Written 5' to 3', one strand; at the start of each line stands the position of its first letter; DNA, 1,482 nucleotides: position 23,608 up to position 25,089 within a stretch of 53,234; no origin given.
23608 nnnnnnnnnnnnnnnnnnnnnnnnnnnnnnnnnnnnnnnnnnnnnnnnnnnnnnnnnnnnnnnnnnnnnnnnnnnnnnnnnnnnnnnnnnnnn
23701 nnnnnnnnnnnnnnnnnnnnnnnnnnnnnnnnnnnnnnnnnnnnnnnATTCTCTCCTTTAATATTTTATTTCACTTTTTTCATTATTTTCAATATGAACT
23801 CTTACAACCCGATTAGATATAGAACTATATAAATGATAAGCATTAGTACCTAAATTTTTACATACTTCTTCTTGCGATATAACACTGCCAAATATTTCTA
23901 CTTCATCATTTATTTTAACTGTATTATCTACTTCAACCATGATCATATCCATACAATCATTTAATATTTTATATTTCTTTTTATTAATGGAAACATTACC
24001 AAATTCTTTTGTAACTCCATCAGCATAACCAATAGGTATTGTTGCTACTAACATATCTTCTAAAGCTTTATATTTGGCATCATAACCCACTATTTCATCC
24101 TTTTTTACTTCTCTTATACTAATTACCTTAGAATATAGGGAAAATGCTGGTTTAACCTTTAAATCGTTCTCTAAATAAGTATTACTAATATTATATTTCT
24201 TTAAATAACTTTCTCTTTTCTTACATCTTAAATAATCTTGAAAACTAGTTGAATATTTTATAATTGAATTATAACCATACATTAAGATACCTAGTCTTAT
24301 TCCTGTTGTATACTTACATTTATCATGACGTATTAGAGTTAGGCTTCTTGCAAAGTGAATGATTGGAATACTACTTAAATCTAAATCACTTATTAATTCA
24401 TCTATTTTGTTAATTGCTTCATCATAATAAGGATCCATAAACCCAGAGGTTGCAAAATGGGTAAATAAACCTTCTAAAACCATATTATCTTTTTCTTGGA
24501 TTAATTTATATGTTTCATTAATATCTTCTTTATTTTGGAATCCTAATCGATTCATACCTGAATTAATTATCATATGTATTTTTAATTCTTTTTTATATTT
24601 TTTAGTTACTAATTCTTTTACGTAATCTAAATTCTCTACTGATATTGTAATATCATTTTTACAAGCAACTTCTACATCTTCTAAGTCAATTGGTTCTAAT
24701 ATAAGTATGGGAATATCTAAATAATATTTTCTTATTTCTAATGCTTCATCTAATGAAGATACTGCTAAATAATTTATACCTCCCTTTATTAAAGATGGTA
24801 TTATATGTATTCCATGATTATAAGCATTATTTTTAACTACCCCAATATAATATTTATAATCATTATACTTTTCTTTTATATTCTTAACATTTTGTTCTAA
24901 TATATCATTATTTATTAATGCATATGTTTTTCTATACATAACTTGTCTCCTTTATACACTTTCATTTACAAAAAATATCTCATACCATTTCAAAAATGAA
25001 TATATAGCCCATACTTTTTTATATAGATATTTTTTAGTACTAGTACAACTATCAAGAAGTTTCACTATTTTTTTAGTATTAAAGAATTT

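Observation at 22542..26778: One operon combines a D-Asp-ligase-like ATP-grasp, an alanine-racemase-fold enzyme and an AsnB-like amidotransferase: candidate non-canonical D-amino-acid branch or cross-bridge pathway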

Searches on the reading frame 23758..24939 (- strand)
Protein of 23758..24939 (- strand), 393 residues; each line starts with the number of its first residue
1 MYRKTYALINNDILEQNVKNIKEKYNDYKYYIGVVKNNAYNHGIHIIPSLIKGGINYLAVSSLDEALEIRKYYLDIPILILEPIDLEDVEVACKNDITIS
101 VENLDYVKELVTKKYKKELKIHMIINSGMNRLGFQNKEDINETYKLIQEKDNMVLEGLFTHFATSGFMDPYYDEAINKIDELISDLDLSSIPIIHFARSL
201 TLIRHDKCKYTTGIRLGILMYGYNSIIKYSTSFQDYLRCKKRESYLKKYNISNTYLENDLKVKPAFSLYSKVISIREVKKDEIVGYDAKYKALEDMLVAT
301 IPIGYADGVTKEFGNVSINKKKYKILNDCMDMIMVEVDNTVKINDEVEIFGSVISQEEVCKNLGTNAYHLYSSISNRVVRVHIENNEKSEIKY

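Call 3: search_protein_families(library=pfam, proteins=[window:23758-24939:-], max_evalue=0.01)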
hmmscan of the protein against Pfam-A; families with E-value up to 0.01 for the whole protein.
window:23758-24939:- (393 aa): 2 families
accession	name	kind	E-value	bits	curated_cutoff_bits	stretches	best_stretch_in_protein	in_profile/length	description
PF01168.26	Ala_racemase_N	-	5.1e-46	157.6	24.1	1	9-224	1-219/220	Alanine racemase, N-terminal domain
PF00842.27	Ala_racemase_C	-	8.1e-30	103.5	25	1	266-381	2-126/127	Alanine racemase, C-terminal domain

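Call 4: search_protein_families(library=ncbifam, proteins=[window:23758-24939:-], max_evalue=0.01)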
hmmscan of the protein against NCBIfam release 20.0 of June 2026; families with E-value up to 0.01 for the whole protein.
window:23758-24939:- (393 aa): 10 families
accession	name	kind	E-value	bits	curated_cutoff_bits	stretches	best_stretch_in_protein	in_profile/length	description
TIGR00492.1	alr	equivalog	1.3e-75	254.6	168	2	4-227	2-229/369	alanine racemase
NF008897.0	PRK11930.1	equivalog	3.8e-58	197.2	804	2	5-234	460-694/822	bifunctional UDP-N-acetylmuramoyl-tripeptide:D-alanyl-D-alanine ligase/alanine racemase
NF033131.1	vanT-G-Cterm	exception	6e-52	176.7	460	2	4-234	2-234/368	serine racemase VanT catalytic subunit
NF002970.2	PRK03646.1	exception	2.5e-41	141.9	600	2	1-223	1-215/356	catabolic alanine racemase DadX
NF000791.0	PRK00053.2-2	equivalog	8.5e-39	133.7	218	2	8-228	5-218/340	alanine racemase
NF033132.1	vanT-CELN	equivalog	1.4e-26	93.2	900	1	8-378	343-693/697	membrane-bound serine racemase VanT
NF009879.0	PRK13340.1-4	subfamily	1.1e-22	80.4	434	2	266-365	278-383/406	alanine racemase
NF000792.0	PRK00053.2-3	equivalog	4.2e-22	78.8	384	1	32-383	30-359/360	alanine racemase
NF033133.1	vanT-L-cat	exception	4.2e-15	55.8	750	1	11-368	14-351/366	serine racemase VanT-L catalytic subunit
NF045642.2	HdxyAspAldBhcC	equivalog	0.0016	17.6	690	1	95-183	124-213/387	3-hydroxy-D-aspartate aldolase BhcC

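Call 32: search_solved_structures(query=window:23758-24939:-, max_evalue=1e-10, show_alignments=2)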
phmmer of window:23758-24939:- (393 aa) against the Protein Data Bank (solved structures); distinct sequences matched with E-value up to 1e-10: 46.
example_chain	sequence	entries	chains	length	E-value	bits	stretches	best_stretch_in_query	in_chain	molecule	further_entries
4lus_A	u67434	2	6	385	2.4e-45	158.8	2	5-223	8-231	Alanine racemase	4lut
4luy_A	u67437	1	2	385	1.3e-44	156.3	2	5-223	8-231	Alanine racemase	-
2vd8_A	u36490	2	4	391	4.5e-44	154.6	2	2-227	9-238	ALANINE RACEMASE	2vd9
3ha1_A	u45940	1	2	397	4.8e-44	154.5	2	2-227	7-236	Alanine racemase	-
1epv_A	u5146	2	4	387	1.1e-42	150.1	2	2-223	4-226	ALANINE RACEMASE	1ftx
1l6f_A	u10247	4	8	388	1.1e-42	150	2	2-223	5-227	alanine racemase | PROTEIN (ALANINE RACEMASE)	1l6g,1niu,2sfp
1bd0_A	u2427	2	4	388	1.1e-42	150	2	2-223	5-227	ALANINE RACEMASE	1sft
13ld_A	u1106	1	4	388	2.9e-42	148.7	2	2-223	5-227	Alanine racemase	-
1xqk_A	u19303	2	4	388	3.9e-42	148.2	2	2-223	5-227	Alanine racemase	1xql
3s46_A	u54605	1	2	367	1.9e-41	146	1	2-224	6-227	Alanine racemase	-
5yyc_A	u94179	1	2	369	9.6e-40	140.4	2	2-224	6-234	Alanine racemase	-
3oo2_A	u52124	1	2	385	2.7e-37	132.3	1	2-224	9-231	Alanine racemase 1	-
4a3q_A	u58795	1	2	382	3.6e-37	131.9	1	2-224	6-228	ALANINE RACEMASE 1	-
6g56_A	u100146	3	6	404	4.4e-37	131.6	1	2-224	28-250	Alanine racemase 1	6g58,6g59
7xll_A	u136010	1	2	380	1.7e-36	129.7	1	3-224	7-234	Alanine racemase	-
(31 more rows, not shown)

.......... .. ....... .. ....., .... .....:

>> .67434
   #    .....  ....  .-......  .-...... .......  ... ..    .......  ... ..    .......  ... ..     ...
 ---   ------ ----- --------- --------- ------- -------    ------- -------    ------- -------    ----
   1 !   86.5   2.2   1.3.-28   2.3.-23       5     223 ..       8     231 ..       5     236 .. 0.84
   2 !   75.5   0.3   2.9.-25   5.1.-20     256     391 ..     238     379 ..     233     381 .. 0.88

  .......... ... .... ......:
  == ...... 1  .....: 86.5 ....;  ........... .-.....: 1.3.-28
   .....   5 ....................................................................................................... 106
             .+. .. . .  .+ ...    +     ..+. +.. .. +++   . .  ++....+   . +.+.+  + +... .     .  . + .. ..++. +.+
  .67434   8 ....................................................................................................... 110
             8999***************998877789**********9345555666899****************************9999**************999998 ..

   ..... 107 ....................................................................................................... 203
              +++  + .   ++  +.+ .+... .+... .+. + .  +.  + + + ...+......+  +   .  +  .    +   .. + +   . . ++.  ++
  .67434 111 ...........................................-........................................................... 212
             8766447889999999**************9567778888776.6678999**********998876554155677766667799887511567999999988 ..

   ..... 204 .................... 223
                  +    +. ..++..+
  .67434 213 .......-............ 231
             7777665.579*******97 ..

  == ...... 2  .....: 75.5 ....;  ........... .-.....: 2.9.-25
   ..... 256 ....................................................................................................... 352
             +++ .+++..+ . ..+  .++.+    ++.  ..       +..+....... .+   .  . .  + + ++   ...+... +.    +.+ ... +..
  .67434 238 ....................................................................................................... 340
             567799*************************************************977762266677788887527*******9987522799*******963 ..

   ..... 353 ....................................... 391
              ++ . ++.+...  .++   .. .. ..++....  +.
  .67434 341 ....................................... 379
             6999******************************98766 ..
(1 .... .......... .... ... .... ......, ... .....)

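Call 33: list_cluster_members(proteins=[L009:4971-6224:+, L011:4980-6263:+, L010:4980-6221:+, window:22542-23747:-, window:23758-24939:-, window:24952-26778:-])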
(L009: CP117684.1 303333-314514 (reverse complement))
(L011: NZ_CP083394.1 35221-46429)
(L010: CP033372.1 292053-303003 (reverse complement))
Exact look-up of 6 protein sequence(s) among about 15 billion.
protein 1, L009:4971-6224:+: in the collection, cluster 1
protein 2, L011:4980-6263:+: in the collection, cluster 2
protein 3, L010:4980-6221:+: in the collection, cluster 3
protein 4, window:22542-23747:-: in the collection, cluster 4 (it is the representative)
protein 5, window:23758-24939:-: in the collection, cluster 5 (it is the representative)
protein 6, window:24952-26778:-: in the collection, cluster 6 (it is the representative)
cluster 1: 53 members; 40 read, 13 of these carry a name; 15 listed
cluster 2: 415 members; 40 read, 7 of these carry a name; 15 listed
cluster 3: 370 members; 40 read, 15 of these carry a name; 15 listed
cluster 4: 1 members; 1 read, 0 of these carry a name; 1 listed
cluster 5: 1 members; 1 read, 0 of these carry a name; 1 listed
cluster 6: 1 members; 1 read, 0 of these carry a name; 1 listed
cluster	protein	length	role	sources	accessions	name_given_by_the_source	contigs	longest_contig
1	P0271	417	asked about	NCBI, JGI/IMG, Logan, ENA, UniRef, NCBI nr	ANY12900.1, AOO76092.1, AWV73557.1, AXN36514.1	carboxylate--amine ligase [Latilactobacillus curvatus] | D-aspartate ligase | Carboxylate--amine ligase n=2 Tax=Latilactobacillus curvatus TaxID=28038 ...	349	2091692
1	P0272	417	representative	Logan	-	-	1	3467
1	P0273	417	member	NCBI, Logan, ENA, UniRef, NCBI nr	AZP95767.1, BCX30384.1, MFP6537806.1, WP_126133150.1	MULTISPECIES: carboxylate--amine ligase [Latilactobacillus] | Carboxylate--amine ligase n=1 Tax=Latilactobacillus curvatus TaxID=28038 ... | carboxylate--amine ligase [Latilactobacillus curvatus]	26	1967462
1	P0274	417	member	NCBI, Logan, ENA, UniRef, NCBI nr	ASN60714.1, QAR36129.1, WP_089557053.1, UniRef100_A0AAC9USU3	carboxylate--amine ligase [Latilactobacillus curvatus] | Carboxylate--amine ligase n=1 Tax=Latilactobacillus curvatus TaxID=28038 ...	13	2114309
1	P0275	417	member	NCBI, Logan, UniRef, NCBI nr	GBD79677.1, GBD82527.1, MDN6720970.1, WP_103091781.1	ATP-grasp enzyme [Tetragenococcus halophilus subsp. halophilus] | carboxylate--amine ligase n=1 Tax=Tetragenococcus halophilus TaxID=51669 ... | carboxylate--amine ligase [Tetragenococcus halophilus]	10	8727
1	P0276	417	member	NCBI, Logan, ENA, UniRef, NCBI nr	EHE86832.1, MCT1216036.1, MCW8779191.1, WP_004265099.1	carboxylate--amine ligase [Latilactobacillus curvatus] | carboxylate--amine ligase n=1 Tax=Latilactobacillus curvatus TaxID=28038 ...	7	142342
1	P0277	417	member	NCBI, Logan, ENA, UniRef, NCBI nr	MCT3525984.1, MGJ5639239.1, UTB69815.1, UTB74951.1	carboxylate--amine ligase [Latilactobacillus curvatus] | carboxylate--amine ligase n=1 Tax=Latilactobacillus curvatus TaxID=28038 ...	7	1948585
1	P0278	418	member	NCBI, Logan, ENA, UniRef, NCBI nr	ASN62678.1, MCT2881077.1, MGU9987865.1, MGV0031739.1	carboxylate--amine ligase [Latilactobacillus curvatus] | carboxylate--amine ligase n=1 Tax=Latilactobacillus curvatus TaxID=28038 ...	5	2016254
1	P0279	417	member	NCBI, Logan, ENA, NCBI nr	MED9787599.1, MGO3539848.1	MAG: carboxylate--amine ligase [Latilactobacillus curvatus] | carboxylate--amine ligase [Latilactobacillus curvatus]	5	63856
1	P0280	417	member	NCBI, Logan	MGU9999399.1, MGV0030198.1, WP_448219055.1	carboxylate--amine ligase [Latilactobacillus curvatus]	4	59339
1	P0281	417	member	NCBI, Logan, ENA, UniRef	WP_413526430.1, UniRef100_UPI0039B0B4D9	carboxylate--amine ligase [Latilactobacillus curvatus] | carboxylate--amine ligase n=1 Tax=Latilactobacillus curvatus TaxID=28038 ...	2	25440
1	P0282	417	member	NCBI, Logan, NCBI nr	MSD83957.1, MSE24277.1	carboxylate--amine ligase [Lactobacillus curvatus] | carboxylate--amine ligase [Latilactobacillus curvatus]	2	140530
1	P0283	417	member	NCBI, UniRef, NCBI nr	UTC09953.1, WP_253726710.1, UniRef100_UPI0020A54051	carboxylate--amine ligase [Latilactobacillus curvatus] | carboxylate--amine ligase n=1 Tax=Latilactobacillus curvatus TaxID=28038 ...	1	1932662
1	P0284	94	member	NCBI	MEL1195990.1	hypothetical protein AADX85_13035, partial [Staphylococcus epidermidis]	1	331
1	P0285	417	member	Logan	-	-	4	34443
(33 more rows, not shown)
